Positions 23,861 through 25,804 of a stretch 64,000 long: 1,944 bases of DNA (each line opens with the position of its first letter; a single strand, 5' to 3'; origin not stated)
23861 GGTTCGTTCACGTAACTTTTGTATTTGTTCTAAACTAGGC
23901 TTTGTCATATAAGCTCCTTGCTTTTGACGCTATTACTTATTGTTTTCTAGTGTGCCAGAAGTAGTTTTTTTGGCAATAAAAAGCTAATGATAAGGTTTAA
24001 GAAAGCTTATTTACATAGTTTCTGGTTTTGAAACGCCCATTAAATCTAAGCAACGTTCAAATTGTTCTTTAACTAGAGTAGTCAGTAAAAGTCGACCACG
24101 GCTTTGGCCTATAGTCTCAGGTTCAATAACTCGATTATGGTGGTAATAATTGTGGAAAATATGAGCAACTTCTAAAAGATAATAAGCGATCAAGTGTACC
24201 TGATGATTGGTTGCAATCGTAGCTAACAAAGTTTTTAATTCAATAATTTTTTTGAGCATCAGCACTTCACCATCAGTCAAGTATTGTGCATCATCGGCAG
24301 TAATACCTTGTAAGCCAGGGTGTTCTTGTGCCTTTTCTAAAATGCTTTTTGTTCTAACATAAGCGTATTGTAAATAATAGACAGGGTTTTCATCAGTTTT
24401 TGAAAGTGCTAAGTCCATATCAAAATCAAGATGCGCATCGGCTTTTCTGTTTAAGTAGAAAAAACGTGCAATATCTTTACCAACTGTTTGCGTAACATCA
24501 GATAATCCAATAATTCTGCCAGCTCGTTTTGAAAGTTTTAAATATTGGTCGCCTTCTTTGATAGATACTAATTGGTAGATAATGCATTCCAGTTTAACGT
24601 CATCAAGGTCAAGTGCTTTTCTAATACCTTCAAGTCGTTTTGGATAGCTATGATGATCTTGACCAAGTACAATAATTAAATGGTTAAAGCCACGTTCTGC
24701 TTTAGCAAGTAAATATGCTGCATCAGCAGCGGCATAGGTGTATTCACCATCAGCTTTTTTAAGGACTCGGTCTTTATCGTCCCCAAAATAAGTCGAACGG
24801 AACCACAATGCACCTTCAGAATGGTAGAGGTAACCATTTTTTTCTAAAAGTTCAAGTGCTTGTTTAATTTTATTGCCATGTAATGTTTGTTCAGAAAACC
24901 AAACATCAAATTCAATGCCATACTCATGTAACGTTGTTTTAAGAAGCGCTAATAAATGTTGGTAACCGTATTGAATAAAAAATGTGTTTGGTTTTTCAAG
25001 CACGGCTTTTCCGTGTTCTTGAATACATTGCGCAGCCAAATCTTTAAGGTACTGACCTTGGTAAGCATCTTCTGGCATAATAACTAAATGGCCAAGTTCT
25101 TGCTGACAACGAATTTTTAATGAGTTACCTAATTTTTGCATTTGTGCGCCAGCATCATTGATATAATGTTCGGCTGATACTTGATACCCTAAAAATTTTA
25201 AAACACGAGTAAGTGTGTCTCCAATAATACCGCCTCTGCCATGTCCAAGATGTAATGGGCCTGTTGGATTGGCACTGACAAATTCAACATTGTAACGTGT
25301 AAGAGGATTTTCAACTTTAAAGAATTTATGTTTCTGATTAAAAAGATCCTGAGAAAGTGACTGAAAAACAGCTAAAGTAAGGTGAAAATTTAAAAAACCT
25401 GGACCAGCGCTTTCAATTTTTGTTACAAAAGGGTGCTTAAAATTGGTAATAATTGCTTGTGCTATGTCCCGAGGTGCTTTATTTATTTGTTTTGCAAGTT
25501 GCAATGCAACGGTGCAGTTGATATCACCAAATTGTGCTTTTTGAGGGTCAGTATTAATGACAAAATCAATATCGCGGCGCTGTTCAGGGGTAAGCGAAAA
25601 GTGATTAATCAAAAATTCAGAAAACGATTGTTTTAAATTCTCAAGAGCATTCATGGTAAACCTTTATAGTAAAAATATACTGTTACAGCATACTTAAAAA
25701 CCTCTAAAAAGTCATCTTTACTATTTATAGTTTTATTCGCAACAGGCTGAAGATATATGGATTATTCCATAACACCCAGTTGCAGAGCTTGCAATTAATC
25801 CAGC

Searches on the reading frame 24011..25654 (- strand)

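Call 98: search_protein_families(library=pfam, proteins=[window:24011-25654:-])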
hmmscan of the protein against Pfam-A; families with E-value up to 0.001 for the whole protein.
window:24011-25654:- (547 aa): 7 families
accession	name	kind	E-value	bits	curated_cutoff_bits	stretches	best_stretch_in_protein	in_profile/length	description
PF05746.21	DALR_1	-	1.1e-23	83.9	22.3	1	428-547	1-117/117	DALR anticodon binding domain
PF00750.26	tRNA-synt_1d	-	1.5e-19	70.7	23.3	1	121-388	22-295/349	tRNA synthetases class I (R), catalytic domain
PF03485.21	Arg_tRNA_synt_N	-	1.6e-19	70.7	21.5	1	6-92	2-85/85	Arginyl tRNA synthetase N terminal domain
PF01921.24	tRNA-synt_1f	-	3e-05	23.5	27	1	357-422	269-331/360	tRNA synthetases class I (K)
PF00133.28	tRNA-synt_1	-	0.00019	20.8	22.7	0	118-172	22-76/414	tRNA synthetases class I (I, L, M and V)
PF01406.26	tRNA-synt_1e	-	0.00024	21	27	0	134-176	23-65/301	tRNA synthetases class I (C) catalytic domain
PF09334.17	tRNA-synt_1g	-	0.00027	20.3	20.1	0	373-413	327-366/391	tRNA synthetases class I (M)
